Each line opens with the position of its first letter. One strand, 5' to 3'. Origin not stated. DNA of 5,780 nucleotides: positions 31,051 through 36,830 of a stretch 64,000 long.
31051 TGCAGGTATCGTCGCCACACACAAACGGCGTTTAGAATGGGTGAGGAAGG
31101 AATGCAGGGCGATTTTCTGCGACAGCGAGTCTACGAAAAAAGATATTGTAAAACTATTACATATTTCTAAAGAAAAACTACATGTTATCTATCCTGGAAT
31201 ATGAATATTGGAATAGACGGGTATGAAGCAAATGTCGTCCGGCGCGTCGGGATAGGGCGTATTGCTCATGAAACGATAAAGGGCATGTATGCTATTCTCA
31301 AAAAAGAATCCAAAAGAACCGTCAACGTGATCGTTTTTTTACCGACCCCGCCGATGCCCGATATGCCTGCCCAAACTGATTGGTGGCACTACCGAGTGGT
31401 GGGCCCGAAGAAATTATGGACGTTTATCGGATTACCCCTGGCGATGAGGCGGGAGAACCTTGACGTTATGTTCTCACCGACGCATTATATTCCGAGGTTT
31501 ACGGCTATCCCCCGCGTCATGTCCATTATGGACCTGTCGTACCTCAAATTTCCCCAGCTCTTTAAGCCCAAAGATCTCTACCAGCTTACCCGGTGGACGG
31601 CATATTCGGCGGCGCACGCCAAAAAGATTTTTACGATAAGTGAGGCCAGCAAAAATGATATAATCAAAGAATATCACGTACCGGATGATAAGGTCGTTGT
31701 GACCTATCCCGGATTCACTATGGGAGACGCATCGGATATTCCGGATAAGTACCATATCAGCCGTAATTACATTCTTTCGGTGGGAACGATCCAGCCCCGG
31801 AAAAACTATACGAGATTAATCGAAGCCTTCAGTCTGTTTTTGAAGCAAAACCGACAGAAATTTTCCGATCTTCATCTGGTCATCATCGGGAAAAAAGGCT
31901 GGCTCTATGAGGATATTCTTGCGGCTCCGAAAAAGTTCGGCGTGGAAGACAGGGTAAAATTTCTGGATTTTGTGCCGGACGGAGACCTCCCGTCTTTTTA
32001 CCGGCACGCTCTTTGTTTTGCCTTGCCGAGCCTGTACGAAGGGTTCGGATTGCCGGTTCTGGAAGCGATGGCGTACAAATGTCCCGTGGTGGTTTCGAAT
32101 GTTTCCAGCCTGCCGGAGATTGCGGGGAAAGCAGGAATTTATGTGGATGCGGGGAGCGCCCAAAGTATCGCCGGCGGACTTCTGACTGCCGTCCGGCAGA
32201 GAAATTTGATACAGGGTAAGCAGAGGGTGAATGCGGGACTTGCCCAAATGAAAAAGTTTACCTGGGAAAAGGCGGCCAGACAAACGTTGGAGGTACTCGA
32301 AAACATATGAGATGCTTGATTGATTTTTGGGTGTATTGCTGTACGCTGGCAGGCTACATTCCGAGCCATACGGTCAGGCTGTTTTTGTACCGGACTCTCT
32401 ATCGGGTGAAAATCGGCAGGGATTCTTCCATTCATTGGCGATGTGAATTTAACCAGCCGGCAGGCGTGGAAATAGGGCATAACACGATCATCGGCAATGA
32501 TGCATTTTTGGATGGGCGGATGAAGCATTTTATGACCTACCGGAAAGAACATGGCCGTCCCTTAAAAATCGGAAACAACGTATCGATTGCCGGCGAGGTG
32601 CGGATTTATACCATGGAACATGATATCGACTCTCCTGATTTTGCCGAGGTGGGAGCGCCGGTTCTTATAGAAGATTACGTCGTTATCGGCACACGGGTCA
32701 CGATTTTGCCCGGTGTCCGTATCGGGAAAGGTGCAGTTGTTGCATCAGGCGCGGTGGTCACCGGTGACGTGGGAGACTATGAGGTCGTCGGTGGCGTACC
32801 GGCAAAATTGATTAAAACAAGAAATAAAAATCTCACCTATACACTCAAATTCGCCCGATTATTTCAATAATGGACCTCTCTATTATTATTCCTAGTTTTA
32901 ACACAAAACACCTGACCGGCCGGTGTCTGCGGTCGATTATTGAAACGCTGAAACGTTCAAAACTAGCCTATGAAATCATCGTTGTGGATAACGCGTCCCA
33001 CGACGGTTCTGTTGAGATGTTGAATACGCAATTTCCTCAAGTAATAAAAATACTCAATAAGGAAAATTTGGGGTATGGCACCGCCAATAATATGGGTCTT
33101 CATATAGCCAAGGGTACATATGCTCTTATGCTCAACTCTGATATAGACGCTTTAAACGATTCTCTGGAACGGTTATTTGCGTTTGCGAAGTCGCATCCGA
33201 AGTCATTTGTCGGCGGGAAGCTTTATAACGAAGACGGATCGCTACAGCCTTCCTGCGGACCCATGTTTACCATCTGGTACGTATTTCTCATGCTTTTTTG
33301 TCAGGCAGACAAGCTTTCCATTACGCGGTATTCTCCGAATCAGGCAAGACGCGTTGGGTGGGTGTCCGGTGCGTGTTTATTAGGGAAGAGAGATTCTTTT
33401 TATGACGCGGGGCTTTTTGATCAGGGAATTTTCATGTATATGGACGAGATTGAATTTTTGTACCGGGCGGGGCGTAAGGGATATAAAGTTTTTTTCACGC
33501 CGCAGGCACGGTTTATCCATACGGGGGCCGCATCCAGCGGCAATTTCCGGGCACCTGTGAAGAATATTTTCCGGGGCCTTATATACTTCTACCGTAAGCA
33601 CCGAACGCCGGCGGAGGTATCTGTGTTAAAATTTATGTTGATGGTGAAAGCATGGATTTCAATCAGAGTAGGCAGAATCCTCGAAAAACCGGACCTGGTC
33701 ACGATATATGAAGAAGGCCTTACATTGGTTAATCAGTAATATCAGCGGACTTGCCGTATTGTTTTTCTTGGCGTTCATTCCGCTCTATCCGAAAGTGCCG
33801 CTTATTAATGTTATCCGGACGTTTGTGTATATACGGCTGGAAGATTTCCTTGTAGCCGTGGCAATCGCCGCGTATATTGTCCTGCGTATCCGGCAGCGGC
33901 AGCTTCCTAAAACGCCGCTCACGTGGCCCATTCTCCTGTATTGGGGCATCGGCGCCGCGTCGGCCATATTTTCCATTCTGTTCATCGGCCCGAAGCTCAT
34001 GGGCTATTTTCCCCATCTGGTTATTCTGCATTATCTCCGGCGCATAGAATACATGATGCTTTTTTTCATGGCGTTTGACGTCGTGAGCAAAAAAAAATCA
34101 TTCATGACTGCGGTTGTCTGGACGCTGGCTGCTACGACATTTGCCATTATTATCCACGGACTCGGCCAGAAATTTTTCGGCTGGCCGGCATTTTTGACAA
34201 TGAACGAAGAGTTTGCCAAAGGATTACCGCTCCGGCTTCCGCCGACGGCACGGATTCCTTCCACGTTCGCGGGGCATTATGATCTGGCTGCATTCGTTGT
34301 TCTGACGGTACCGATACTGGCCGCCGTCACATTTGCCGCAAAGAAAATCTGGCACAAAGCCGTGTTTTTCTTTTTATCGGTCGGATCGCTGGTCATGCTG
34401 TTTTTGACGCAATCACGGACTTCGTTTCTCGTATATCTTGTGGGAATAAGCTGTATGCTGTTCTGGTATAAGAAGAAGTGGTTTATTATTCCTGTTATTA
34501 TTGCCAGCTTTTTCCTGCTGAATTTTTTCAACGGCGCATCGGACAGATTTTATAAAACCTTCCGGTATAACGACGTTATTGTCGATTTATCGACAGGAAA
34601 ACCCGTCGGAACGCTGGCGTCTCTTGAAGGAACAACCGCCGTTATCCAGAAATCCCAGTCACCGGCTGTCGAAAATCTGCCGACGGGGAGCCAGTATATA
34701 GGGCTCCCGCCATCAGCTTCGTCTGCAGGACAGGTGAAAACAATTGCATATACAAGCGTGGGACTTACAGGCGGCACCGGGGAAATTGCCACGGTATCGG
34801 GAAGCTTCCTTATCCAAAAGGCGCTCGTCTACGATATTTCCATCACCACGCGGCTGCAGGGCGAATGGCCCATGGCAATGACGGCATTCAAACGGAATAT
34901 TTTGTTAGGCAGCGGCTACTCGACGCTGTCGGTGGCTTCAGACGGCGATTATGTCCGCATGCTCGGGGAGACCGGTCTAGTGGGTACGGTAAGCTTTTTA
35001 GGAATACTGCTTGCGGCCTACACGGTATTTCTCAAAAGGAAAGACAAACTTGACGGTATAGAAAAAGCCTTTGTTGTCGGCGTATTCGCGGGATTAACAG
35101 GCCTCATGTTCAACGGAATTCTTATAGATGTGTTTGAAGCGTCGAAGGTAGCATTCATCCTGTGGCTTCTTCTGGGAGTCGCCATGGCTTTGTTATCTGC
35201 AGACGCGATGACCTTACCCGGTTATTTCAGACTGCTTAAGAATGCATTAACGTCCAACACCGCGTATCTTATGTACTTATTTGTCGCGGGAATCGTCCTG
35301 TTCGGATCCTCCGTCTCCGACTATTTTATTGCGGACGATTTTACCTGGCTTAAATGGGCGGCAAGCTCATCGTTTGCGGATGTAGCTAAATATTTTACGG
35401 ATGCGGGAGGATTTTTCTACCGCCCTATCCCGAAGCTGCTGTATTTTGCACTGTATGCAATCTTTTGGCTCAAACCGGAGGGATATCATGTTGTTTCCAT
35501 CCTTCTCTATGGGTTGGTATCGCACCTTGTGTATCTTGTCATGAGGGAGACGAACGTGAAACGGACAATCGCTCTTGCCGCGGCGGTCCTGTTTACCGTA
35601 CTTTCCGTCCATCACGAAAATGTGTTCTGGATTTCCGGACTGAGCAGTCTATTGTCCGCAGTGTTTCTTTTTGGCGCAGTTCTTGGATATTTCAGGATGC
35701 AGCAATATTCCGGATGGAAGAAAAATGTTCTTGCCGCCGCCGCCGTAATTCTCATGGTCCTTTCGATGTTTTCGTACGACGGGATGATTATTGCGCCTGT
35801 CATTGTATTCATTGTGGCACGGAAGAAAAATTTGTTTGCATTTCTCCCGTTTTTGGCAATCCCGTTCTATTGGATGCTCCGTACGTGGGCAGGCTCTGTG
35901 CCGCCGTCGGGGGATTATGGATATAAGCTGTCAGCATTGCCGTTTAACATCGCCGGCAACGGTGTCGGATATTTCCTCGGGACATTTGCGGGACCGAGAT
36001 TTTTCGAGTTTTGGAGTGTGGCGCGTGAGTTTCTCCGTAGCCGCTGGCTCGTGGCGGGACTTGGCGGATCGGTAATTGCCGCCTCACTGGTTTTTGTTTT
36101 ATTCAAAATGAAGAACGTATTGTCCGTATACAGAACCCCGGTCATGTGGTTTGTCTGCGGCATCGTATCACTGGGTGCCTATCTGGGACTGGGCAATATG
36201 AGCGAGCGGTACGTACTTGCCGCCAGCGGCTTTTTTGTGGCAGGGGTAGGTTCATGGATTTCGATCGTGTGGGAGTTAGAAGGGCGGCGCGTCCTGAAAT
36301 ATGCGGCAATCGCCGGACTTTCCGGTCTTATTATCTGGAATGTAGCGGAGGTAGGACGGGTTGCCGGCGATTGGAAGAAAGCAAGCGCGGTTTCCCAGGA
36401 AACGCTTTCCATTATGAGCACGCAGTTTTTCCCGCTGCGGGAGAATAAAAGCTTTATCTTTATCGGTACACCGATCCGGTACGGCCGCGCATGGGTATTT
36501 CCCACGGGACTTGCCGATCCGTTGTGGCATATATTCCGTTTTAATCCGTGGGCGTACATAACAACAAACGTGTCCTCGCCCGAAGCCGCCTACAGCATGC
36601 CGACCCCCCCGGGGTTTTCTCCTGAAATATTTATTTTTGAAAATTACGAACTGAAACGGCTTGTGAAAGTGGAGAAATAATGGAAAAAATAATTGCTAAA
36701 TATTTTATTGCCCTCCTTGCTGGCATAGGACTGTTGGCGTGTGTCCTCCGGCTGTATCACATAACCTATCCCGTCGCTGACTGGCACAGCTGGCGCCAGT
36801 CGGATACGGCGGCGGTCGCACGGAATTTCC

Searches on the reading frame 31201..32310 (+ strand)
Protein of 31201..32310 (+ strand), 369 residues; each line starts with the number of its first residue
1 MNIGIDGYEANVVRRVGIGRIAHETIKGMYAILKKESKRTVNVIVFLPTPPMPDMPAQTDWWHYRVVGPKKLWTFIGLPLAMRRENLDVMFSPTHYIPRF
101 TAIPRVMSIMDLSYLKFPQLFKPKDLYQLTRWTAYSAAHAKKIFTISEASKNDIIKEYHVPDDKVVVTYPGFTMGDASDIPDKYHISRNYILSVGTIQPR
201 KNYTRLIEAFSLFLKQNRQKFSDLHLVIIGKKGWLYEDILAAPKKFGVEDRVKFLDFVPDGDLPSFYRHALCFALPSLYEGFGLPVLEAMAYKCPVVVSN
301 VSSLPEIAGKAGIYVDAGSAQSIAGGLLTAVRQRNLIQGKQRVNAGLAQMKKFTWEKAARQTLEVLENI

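Call 36: search_protein_families(library=pfam, proteins=[window:31201-32310:+], max_evalue=0.0001)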
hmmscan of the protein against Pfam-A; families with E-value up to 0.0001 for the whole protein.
window:31201-32310:+ (369 aa): 4 families
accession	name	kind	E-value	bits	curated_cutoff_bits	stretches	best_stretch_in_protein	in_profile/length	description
PF00534.26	Glycos_transf_1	-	5.3e-34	117.7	26.4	1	188-334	15-159/172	Glycosyl transferases group 1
PF13692.12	Glyco_trans_1_4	-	8.8e-29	101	27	1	189-329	2-138/142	Glycosyl transferases group 1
PF20706.3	GT4-conflict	-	1.3e-09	37.9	26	1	153-304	160-316/385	Family 4 Glycosyltransferase in conflict systems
PF13439.12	Glyco_transf_4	-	4.2e-07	30.6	28.5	1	38-171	17-165/170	Glycosyltransferase Family 4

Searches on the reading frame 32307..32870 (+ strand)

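Call 36: search_protein_families(library=pfam, proteins=[window:32307-32870:+], max_evalue=0.0001)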
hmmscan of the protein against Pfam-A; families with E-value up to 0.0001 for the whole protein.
window:32307-32870:+ (187 aa): 2 families
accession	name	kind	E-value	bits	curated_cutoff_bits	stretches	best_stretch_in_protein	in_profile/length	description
PF00132.30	Hexapep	-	2.4e-14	52.7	27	1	119-153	2-36/36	Bacterial transferase hexapeptide (six repeats)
PF14602.12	Hexapep_2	-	2e-08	34.2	27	1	118-152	1-33/34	Hexapeptide repeat of succinyl-transferase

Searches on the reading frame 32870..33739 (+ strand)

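Call 36: search_protein_families(library=pfam, proteins=[window:32870-33739:+], max_evalue=0.0001)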
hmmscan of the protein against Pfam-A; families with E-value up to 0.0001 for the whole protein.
window:32870-33739:+ (289 aa): 2 families
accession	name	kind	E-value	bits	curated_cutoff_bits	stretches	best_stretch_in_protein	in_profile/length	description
PF00535.33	Glycos_transf_2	-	2.5e-23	83.3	23.3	1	4-124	1-121/168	Glycosyl transferase family 2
PF13641.12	Glyco_tranf_2_3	-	2e-09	38.2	27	1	3-232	3-223/230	Glycosyltransferase like family 2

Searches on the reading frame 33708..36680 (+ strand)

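Call 36: search_protein_families(library=pfam, proteins=[window:33708-36680:+], max_evalue=0.0001)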
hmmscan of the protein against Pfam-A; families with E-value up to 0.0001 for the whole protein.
window:33708-36680:+ (990 aa): 1 family
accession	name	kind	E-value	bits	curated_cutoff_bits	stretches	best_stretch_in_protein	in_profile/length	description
PF04932.20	Wzy_C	-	1.6e-05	25.2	31.7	1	223-420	2-138/149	O-Antigen ligase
